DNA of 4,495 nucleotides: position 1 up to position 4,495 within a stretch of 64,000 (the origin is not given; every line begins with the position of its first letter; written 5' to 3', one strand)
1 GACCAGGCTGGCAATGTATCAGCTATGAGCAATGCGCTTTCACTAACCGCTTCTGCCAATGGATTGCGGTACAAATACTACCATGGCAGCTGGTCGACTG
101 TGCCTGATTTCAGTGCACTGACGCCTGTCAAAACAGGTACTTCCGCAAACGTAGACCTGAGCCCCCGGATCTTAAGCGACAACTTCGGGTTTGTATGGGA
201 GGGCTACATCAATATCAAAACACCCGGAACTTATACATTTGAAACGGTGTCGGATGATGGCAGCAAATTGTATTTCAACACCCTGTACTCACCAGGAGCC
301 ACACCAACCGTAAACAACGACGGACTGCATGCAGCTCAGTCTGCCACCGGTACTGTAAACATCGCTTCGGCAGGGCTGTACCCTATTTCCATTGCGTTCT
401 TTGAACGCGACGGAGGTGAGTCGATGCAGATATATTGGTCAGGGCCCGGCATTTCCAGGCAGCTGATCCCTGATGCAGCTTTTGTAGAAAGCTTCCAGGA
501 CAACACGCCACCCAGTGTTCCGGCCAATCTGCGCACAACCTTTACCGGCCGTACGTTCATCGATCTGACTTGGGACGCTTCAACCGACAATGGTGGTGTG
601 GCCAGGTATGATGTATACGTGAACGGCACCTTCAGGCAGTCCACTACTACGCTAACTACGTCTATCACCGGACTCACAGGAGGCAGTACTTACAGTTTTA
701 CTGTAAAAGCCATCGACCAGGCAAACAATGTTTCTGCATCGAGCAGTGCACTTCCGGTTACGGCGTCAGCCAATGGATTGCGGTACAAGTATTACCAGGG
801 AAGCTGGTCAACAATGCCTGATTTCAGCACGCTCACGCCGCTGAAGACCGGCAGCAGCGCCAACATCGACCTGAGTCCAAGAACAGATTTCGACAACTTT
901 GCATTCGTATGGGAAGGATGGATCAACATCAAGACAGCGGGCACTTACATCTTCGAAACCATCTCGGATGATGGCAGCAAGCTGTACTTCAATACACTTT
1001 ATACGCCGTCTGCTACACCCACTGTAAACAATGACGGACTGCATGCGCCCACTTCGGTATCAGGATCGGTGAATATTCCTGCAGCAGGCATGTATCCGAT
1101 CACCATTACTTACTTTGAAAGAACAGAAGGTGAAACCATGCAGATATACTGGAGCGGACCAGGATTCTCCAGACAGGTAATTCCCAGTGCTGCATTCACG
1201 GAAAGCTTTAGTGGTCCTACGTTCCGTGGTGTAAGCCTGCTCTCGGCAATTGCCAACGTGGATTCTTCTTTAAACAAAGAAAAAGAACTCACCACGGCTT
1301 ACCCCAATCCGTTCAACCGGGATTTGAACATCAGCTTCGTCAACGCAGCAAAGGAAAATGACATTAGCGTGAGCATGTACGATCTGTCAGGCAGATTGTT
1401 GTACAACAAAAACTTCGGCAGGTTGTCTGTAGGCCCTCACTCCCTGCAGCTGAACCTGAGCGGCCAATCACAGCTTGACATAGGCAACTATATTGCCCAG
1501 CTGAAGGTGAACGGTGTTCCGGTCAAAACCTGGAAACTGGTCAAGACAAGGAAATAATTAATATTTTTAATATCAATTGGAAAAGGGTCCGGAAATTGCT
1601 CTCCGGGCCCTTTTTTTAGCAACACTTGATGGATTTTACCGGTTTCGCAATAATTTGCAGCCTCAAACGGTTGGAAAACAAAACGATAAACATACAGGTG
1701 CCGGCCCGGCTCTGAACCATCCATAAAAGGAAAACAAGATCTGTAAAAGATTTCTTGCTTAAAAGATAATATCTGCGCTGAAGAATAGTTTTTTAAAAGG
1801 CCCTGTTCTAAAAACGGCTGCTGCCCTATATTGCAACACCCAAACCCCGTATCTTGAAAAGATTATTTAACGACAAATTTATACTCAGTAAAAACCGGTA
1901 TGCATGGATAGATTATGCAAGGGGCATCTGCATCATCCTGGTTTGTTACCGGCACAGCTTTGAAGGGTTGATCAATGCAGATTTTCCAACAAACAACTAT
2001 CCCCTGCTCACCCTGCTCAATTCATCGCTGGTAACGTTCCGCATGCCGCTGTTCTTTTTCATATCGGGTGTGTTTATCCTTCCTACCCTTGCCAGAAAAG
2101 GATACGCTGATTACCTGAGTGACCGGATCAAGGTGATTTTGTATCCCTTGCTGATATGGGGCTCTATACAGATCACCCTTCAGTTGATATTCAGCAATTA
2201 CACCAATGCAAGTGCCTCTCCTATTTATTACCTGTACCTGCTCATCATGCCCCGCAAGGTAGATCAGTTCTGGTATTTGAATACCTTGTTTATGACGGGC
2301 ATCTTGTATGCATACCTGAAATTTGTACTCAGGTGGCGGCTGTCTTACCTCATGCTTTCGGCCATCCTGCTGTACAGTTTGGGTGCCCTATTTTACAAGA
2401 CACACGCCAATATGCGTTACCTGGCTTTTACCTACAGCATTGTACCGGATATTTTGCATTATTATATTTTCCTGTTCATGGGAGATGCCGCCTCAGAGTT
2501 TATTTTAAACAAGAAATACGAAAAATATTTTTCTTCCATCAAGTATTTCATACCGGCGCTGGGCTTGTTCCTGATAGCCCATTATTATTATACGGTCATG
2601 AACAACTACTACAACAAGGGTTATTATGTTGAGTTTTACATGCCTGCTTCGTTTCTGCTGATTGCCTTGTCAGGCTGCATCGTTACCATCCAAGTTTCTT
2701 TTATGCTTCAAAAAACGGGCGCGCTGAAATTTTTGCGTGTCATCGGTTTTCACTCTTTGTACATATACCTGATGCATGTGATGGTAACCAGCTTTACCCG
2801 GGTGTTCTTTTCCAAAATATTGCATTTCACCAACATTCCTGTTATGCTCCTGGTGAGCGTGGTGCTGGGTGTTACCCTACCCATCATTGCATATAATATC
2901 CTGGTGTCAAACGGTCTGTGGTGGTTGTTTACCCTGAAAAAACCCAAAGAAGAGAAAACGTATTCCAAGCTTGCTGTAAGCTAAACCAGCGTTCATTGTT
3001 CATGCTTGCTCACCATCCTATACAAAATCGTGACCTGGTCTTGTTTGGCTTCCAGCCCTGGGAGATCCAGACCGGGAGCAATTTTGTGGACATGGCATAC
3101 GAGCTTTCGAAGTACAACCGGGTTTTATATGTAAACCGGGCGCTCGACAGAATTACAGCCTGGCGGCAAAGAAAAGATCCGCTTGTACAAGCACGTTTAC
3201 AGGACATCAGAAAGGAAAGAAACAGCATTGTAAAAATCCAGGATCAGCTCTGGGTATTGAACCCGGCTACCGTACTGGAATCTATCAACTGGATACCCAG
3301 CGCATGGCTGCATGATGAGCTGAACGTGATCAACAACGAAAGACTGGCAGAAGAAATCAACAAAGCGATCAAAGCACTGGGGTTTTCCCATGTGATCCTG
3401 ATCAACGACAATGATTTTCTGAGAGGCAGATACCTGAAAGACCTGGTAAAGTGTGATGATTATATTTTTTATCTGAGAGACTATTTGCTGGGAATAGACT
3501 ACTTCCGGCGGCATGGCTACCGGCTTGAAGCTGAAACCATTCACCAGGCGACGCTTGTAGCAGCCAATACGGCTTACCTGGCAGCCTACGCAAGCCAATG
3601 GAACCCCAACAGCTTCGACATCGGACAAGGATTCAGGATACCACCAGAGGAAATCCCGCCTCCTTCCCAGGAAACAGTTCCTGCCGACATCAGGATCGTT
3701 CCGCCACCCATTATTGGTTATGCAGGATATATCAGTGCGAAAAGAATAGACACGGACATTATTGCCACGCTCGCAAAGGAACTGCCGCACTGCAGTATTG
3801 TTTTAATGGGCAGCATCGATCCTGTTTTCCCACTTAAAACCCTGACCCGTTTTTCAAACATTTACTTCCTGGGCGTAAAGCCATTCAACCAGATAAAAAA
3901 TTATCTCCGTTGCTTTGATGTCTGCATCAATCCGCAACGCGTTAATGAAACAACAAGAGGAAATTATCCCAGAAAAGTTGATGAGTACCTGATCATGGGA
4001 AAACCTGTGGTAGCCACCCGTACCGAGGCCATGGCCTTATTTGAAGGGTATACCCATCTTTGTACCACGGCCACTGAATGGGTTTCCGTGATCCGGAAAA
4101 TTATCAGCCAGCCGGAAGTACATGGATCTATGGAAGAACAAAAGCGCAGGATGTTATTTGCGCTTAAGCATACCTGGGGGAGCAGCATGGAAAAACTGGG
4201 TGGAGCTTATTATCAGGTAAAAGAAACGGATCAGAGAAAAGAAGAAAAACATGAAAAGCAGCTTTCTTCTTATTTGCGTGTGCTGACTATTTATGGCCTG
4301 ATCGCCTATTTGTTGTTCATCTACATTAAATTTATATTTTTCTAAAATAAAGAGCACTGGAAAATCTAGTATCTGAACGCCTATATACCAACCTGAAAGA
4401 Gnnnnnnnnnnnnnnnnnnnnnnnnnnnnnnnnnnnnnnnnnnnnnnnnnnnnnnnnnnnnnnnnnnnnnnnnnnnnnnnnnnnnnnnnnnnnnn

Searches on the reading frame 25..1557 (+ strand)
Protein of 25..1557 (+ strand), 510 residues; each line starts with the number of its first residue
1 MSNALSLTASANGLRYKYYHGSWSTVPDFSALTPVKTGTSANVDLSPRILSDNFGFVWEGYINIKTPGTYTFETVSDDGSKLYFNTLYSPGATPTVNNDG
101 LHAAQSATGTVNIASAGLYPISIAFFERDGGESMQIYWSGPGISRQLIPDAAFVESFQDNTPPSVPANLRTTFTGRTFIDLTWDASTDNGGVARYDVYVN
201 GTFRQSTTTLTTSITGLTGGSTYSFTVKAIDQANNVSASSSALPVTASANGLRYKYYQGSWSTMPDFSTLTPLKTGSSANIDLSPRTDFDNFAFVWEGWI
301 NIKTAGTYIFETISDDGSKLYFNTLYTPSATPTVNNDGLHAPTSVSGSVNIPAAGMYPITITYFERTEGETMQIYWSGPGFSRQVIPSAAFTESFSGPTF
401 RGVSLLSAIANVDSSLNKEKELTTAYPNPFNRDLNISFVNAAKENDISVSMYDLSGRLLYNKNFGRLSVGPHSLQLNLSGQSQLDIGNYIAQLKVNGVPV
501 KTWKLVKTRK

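Call 52: search_protein_families(library=pfam, proteins=[window:25-1557:+], max_evalue=0.001)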
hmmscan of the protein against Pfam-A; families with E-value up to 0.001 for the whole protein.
window:25-1557:+ (510 aa): 5 families
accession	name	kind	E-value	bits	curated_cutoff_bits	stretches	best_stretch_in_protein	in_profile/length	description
PF07691.17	PA14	-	1.1e-28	100.3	24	2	50-150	42-145/147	PA14 domain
PF18962.6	Por_Secre_tail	-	1.5e-07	32.1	27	1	426-496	2-65/75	Secretion system C-terminal sorting domain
PF10528.15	GLEYA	-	7.5e-07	29.8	26.2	0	55-135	2-86/91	GLEYA domain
PF00041.27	fn3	-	7.9e-07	29.6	25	1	165-236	2-75/84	Fibronectin type III domain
PF16403.11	Bact_surface_Ig-like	-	2.9e-05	24.5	27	0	331-363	23-55/71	Bacterial surface protein, Ig-like domain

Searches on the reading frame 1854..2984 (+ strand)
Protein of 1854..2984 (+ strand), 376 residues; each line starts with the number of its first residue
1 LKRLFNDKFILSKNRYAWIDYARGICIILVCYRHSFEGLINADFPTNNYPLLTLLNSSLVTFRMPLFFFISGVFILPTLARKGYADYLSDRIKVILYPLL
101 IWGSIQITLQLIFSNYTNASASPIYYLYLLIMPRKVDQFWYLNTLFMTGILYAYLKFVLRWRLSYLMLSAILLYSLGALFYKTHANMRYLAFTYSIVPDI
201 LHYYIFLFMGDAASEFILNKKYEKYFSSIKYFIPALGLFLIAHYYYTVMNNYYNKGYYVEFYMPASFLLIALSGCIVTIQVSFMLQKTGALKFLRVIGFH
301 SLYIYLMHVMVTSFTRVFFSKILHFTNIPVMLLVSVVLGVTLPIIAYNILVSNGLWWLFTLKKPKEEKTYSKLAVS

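Call 52: search_protein_families(library=pfam, proteins=[window:1854-2984:+], max_evalue=0.001)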
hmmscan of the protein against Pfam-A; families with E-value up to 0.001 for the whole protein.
window:1854-2984:+ (376 aa): 1 family
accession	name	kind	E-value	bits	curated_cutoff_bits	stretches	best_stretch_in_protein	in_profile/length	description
PF01757.29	Acyl_transf_3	-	5e-28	98.5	31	1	17-347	2-325/326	Acyltransferase domain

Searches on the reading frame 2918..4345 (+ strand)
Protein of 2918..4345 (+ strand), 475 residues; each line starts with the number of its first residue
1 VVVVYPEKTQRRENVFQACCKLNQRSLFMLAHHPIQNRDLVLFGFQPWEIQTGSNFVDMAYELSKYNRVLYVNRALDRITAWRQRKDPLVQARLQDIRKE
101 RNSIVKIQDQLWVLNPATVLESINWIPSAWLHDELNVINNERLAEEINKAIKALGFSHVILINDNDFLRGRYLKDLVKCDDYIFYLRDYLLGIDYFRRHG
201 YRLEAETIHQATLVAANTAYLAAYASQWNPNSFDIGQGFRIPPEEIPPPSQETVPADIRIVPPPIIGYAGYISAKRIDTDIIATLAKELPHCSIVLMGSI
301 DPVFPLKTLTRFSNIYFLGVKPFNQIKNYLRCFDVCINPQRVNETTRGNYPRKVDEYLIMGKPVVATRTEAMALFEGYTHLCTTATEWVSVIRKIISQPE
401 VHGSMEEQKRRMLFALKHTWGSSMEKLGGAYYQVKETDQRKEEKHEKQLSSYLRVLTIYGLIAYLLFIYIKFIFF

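Call 52: search_protein_families(library=pfam, proteins=[window:2918-4345:+], max_evalue=0.001)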
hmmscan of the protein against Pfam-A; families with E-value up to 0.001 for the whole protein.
window:2918-4345:+ (475 aa): 1 family
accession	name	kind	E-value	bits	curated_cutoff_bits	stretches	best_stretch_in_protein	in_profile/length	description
PF13692.12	Glyco_trans_1_4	-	5.2e-07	30.4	27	1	280-392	22-136/142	Glycosyl transferases group 1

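Call 63: search_protein_families(library=ncbifam, proteins=[window:2918-4345:+], max_evalue=0.01)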
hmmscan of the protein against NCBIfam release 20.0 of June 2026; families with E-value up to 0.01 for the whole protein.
window:2918-4345:+ (475 aa): 3 families
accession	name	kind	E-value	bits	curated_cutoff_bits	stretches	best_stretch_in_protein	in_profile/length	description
NF047676.1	TeichurnBiosyTuaH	equivalog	1.7e-08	33.8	550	1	264-425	215-378/384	teichuronic acid biosynthesis protein TuaH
TIGR03087.1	stp1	hypoth_equivalog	5.4e-06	25.8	316.65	1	280-428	248-391/397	TIGR03087 family PEP-CTERM/XrtA system glycosyltransferase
NF007640.0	PRK10307.1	subfamily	0.00084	18.4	276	1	265-376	231-345/411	WcaI family glycosyltransferase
